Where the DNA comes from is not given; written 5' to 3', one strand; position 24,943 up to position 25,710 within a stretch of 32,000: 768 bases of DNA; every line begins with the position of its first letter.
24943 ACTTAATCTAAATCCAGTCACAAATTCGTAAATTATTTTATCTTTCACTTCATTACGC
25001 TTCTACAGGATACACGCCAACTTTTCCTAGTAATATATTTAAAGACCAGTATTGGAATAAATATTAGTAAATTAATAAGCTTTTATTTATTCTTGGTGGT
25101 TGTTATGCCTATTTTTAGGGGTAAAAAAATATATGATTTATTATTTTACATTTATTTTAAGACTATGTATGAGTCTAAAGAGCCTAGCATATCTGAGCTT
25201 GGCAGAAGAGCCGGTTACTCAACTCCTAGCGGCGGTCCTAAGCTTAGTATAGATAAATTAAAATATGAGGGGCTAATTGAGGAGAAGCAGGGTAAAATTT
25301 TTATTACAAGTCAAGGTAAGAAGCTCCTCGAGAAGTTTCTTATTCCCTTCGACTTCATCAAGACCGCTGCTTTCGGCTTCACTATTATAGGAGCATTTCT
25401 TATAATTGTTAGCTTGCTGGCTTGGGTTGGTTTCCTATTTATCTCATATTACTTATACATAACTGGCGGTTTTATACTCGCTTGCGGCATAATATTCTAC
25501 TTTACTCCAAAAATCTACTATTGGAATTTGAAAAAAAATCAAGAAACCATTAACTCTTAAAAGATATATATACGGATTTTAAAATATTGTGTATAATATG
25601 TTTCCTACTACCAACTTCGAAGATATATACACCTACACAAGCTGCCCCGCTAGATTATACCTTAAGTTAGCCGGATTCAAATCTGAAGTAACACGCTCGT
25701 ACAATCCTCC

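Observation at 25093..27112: Membrane-anchored wHTH protein + oversized Cas4-like Fe-S nuclease: candidate uncharacterised defence module next to a type III R-M system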

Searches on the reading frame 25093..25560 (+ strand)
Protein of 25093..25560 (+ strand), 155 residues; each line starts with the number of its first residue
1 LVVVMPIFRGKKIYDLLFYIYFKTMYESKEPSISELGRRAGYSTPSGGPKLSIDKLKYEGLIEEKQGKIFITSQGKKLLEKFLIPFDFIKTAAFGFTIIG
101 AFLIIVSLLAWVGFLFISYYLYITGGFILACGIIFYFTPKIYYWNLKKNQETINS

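Call 3: search_protein_families(library=pfam, proteins=[window:25093-25560:+], max_evalue=1)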
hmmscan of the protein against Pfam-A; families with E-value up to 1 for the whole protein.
window:25093-25560:+ (155 aa): 3 families
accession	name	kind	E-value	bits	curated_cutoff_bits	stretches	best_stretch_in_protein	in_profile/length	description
PF14947.12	HTH_45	-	0.0058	17.1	25.5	1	53-82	40-69/77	Winged helix-turn-helix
PF07856.17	Orai-1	-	0.059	13.5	25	1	94-148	116-170/173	Mediator of CRAC channel activity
PF21715.3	CggR_N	-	0.3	11.3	30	1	53-81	38-66/71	CggR N-terminal DNA binding domain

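Call 4: search_protein_families(library=padloc, proteins=[window:25093-25560:+], max_evalue=1)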
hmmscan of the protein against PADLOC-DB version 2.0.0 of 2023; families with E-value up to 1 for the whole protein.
window:25093-25560:+ (155 aa): 1 family
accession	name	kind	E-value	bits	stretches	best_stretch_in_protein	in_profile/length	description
PDLC01879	CARF3--CARF_TM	-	0.0048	14.6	1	52-81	190-219/222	-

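Call 5: search_protein_families(library=ncbifam, proteins=[window:25093-25560:+], max_evalue=1)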
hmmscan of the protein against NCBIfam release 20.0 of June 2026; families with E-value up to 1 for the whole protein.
window:25093-25560:+ (155 aa): 3 families
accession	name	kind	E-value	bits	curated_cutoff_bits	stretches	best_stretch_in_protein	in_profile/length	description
NF053610.1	Sso10a_fam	subfamily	0.015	15.3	60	1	53-79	38-64/64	Sso10a family chromatin protein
NF052423.1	lpg1689_fam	equivalog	0.033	13.6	150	1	87-152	107-172/184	lpg1689 family Dot/Icm T4SS effector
TIGR01056.1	topB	subfamily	0.055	11.9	515.75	1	53-80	526-553/706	DNA topoisomerase III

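Call 18: find_homologous_proteins(query=window:25105-25560:+, max_evalue=0.01)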
Query window:25105-25560:+ (151 aa): 2 proteins with E <= 0.01 among 41 candidates.
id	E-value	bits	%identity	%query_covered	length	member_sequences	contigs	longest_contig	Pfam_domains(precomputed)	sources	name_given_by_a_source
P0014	7.6e-93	327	100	100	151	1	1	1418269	-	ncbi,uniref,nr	ncbi:MAG: hypothetical protein OdinLCB4_006780 [Candidatus Odinarchaeum yellowstonii]|uniref:LexA re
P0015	1.9e-52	195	60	95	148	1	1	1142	-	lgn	-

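Call 19: find_encoding_contigs(protein=P0015, flank=5000, max_places=3)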
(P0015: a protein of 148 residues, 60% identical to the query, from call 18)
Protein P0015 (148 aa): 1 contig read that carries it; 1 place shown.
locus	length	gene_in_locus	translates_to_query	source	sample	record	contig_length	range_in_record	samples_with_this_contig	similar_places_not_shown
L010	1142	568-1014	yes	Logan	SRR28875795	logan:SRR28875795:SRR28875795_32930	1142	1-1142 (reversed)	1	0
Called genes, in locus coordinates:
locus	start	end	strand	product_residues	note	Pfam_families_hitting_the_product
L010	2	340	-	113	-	?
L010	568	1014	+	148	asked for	-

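Call 45: find_homologous_proteins(query=A2, max_evalue=0.01)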
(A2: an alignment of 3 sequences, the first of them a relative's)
Query A2 (3 sequences) (151 aa, profile of the alignment): 4 proteins with E <= 0.01 among 3225 candidates.
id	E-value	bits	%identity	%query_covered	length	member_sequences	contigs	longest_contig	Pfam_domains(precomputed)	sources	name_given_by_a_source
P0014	1.5e-74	267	100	100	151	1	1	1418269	-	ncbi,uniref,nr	ncbi:MAG: hypothetical protein OdinLCB4_006780 [Candidatus Odinarchaeum yellowstonii]|uniref:LexA re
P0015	1.4e-71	257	60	95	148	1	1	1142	-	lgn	-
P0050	3.4e-39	152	25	81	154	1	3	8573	-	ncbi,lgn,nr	ncbi:hypothetical protein KEJ43_06205 [Candidatus Bathyarchaeota archaeon]|nr:hypothetical protein [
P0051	6.1e-34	135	26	91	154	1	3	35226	-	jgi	jgi:uncharacterized membrane protein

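Call 46: search_solved_structures(query=A2, max_evalue=10, show_alignments=2)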
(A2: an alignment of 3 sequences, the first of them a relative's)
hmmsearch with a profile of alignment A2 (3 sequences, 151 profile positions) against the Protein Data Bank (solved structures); distinct sequences matched with E-value up to 10: 31.
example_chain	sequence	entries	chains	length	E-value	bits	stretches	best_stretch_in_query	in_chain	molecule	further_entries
3wwa_A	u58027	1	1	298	7.4e-09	39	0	55-78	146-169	Pizza7H protein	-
7zph_A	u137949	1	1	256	2.6e-08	37.3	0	55-78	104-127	Pizza6-TNK-RSH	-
7zpw_A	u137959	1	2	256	6.2e-08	36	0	56-78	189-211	Pizza6-TSK-TSH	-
3ww9_A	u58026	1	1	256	1.4e-07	34.9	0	55-78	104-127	pizza6 protein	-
6rej_A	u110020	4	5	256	4.8e-07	33.2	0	56-78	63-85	Pizza6-SH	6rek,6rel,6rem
6ren_A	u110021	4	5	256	5.3e-07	33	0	56-78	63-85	3fPizza6-SH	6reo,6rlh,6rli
6qsd_A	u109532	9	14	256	5.6e-07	32.9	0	56-78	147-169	Pizza6S | Pizza6-S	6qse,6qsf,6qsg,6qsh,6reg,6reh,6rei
6f0t_A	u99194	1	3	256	6.6e-07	32.7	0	56-78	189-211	Pizza6-SFW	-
7zpz_A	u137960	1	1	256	7.3e-07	32.6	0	56-78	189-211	Pizza6-TSR-TSH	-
7zqg_A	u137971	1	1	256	9.1e-07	32.2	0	55-78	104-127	Pizza6-KSH-TSH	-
7zcj_A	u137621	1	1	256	1.5e-06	31.5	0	55-78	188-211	Pizza6-TNH-TSH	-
7zq2_A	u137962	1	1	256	2.5e-06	30.8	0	56-78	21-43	Pizza6-RSH-TSH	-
6f0s_A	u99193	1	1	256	3e-06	30.5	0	56-78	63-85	Pizza6-SYW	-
6i38_A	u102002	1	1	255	1.4e-05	28.4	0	56-78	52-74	nv2Pizza6-AYW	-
6i37_A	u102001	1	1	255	1.5e-05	28.3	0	56-78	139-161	nv1Pizza6-AYW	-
2x4h_A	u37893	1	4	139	0.016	18.4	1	29-85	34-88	HYPOTHETICAL PROTEIN SSO2273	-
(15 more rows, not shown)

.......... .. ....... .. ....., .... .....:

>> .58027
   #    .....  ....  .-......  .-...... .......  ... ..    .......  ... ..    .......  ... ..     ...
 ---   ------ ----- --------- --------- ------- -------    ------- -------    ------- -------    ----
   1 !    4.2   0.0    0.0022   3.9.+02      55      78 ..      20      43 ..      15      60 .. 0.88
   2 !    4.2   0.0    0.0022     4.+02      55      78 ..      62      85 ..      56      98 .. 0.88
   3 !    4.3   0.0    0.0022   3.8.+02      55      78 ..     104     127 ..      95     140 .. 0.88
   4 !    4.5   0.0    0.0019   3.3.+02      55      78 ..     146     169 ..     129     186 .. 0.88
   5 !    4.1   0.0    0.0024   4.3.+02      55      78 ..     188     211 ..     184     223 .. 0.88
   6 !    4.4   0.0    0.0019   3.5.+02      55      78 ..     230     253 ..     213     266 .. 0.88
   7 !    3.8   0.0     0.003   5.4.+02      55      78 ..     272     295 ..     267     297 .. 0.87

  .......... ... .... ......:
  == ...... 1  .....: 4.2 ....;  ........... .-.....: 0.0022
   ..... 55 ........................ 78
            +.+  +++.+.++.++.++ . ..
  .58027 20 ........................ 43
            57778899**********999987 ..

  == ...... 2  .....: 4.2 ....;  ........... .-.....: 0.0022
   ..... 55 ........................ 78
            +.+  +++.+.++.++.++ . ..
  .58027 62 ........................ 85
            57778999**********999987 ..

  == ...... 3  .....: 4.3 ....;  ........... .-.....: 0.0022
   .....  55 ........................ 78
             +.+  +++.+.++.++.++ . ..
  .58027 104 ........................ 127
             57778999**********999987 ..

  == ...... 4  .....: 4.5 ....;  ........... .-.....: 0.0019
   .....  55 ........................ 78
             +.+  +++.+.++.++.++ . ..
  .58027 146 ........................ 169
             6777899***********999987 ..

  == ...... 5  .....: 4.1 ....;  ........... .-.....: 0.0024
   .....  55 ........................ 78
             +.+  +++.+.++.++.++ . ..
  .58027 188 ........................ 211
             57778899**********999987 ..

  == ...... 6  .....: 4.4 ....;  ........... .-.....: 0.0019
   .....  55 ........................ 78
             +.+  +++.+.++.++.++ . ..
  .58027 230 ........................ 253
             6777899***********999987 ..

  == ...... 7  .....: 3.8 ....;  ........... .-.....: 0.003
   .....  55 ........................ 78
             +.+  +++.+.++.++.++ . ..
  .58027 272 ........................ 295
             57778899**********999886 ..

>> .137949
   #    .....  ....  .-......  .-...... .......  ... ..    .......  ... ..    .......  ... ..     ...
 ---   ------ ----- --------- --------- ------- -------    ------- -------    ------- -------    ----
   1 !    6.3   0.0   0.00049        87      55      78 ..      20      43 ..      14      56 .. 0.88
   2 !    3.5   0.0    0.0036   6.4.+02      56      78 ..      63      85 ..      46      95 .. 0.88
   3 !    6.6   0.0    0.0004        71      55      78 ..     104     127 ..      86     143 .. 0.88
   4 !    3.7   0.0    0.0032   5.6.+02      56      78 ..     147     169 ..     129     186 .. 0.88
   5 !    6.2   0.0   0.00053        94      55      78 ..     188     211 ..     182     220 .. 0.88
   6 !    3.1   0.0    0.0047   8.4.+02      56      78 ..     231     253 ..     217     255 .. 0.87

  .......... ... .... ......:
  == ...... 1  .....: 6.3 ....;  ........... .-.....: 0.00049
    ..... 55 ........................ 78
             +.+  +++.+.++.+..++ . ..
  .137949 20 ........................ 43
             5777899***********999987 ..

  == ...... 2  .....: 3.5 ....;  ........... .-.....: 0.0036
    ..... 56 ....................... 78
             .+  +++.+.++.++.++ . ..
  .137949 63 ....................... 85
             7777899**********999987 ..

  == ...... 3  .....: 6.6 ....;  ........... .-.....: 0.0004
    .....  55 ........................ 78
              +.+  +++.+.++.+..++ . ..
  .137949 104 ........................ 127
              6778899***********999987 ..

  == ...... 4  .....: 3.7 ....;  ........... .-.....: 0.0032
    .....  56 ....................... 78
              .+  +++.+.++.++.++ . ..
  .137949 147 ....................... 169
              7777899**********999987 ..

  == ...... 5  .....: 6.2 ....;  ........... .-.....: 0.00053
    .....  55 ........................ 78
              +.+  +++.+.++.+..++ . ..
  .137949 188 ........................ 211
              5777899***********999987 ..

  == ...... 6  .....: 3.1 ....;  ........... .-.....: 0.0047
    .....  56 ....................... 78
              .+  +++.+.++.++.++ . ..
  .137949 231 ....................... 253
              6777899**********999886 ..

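Call 47: find_encoding_contigs(protein=P0050, flank=6000, max_places=2)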
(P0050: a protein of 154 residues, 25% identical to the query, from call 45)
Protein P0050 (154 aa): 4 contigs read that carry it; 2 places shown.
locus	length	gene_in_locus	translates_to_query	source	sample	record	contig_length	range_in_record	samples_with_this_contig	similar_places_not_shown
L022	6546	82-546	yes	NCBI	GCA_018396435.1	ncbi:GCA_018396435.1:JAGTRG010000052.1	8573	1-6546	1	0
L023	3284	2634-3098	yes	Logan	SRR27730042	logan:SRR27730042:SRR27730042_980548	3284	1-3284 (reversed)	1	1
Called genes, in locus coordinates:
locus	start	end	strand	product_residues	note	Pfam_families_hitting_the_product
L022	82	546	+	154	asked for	-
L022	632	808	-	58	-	-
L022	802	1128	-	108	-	-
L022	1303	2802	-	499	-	PF13173:AAA_14, PF13635:DUF4143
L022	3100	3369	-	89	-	-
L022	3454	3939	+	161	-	-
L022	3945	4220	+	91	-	-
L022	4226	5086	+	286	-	PF11731:Cdd1 (faint), PF14229:DUF4332, PF14520:HHH_5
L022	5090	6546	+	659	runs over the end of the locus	PF00149:Metallophos, PF00030:Crystall, PF03995:Inhibitor_I36, PF00030:Crystall (weak), PF04255:DUF433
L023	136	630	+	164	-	-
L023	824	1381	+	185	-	PF10107:Endonuc_Holl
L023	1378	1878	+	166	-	PF10107:Endonuc_Holl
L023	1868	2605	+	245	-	PF01694:Rhomboid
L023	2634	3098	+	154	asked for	-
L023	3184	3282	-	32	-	?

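Call 48: find_encoding_contigs(protein=P0051, flank=6000, max_places=2)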
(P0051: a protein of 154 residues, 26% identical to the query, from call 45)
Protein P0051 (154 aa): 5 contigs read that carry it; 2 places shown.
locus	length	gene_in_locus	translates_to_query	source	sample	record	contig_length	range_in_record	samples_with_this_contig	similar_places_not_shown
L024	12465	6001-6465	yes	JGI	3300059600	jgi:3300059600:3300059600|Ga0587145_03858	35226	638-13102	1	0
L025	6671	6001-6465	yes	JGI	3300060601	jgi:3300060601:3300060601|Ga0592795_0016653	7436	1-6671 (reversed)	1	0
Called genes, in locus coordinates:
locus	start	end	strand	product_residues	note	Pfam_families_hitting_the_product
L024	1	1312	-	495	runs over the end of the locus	-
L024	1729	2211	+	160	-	-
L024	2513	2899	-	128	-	PF00227:Proteasome (weak)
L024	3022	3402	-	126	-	-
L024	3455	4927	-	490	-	-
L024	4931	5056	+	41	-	-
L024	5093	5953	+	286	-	PF01694:Rhomboid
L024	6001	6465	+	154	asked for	-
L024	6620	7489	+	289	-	-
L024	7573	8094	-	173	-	-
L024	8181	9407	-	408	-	PF01966:HD, PF19276:HD_assoc_2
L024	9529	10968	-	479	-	PF01120:Alpha_L_fucos, PF16757:Fucosidase_C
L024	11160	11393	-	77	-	-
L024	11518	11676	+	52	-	-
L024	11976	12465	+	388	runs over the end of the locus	-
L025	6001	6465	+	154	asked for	-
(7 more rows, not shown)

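Call 53: search_protein_families(library=pfam, proteins=[L024:6620-7489:+], max_evalue=0.01)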
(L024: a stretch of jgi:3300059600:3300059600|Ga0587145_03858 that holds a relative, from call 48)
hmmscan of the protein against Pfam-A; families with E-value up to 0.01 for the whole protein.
L024:6620-7489:+ (289 aa): 5 families
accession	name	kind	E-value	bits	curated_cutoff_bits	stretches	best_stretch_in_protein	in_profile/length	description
PF24460.1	DUF7575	-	0.00028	20.6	28.5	1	8-34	2-28/28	Domain of unknown function (DUF7575)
PF13248.11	Zn_ribbon_3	-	0.00051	19.9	27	1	12-33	5-26/26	zinc-ribbon domain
PF13240.11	Zn_Ribbon_1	-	0.0012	19.1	25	1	11-33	1-23/23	zinc-ribbon domain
PF12773.13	DZR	-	0.0021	18.6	27.3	1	11-30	26-45/45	Double zinc ribbon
PF01870.24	Hjc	-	0.0031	17.9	21.1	1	79-136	3-56/93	Archaeal holliday junction resolvase (hjc)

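Call 70: search_protein_families(library=padloc, alignment_id=A4, max_evalue=0.00001)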
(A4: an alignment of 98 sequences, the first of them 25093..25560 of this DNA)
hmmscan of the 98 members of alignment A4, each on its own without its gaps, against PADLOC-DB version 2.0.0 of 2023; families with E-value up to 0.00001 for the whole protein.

A. member 1, window:25093-25560:+ (155 aa): 0 families

B. families by the number of members that match (of 98 scanned): 244 families (the first 25 are shown)
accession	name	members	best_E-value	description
PDLC03350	MTase_II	4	6.6e-62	Type II methyltransferase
PDLC03354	MTase_II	3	1.7e-64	Type II methyltransferase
PDLC03353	MTase_II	3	2.3e-56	Type II methyltransferase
PDLC03300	MTase_II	3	8.5e-50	Type II methyltransferase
PDLC03339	MTase_II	3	3.2e-47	Type II methyltransferase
PDLC03371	MTase_II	3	6.6e-35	Type II methyltransferase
PDLC03387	MTase_II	3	1.6e-29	Type II methyltransferase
PDLC03260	MTase_II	3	4e-29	Type II methyltransferase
PDLC03299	MTase_II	3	1e-28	Type II methyltransferase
PDLC03246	MTase_II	3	1e-25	Type II methyltransferase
PDLC03216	MTase_II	3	2e-24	Type II methyltransferase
PDLC03322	MTase_II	3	2.3e-21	Type II methyltransferase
PDLC03738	oMTase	3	3.5e-21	orphan methyltransferase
PDLC04140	mad8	3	5.7e-20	mads_8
PDLC03265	MTase_II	3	8.9e-19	Type II methyltransferase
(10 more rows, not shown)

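Call 71: search_protein_families(library=pfam, alignment_id=A4, max_evalue=0.00001)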
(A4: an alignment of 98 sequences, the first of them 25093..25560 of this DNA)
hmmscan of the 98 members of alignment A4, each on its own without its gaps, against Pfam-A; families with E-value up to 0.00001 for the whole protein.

A. member 1, window:25093-25560:+ (155 aa): 0 families

B. families by the number of members that match (of 98 scanned): 52 families (the first 25 are shown)
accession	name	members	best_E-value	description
PF01555.25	N6_N4_Mtase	3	2.8e-46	DNA methylase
PF13416.11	SBP_bac_8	2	3.5e-28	Bacterial extracellular solute-binding protein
PF01547.30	SBP_bac_1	2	6.7e-26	Bacterial extracellular solute-binding protein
PF04851.21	ResIII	2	3.8e-21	Type III restriction enzyme, res subunit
PF07927.17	HicA_toxin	2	5.5e-20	HicA toxin of bacterial toxin-antitoxin,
PF01935.23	DUF87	2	1.2e-18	Helicase HerA, central domain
PF00528.27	BPD_transp_1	2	3.5e-18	Binding-protein-dependent transport system inner membrane component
PF13482.12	RNase_H_2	2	1e-10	RNase_H superfamily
PF01694.28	Rhomboid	2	2.6e-08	Rhomboid domain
PF10108.15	DNA_pol_B_exo2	2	2.5e-07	Predicted 3'-5' exonuclease related to the exonuclease domain of PolB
PF01170.24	UPF0020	2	1.1e-06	RMKL-like, methyltransferase domain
PF01139.22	RtcB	1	4e-166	tRNA-splicing ligase RtcB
PF01120.23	Alpha_L_fucos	1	1.1e-96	Alpha-L-fucosidase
PF04556.18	DpnII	1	6.8e-70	DpnII restriction endonuclease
PF18766.7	SWI2_SNF2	1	2.7e-57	SWI2/SNF2 ATPase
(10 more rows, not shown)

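Call 88: search_protein_families(library=ncbifam, proteins=[L024:3455-4927:-], max_evalue=0.1)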
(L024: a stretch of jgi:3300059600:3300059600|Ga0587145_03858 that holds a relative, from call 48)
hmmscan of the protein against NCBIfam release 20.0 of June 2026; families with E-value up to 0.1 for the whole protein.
L024:3455-4927:- (490 aa): 3 families
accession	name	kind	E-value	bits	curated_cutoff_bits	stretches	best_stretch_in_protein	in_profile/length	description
TIGR00372.1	cas4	equivalog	2e-08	34.3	65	2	19-111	6-90/180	CRISPR-associated protein Cas4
NF003270.0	PRK04247.1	equivalog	0.012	14.6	216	1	150-196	158-202/250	endonuclease NucS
NF011270.0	PRK14677.1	equivalog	0.086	13.2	124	0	150-187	30-66/108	hypothetical protein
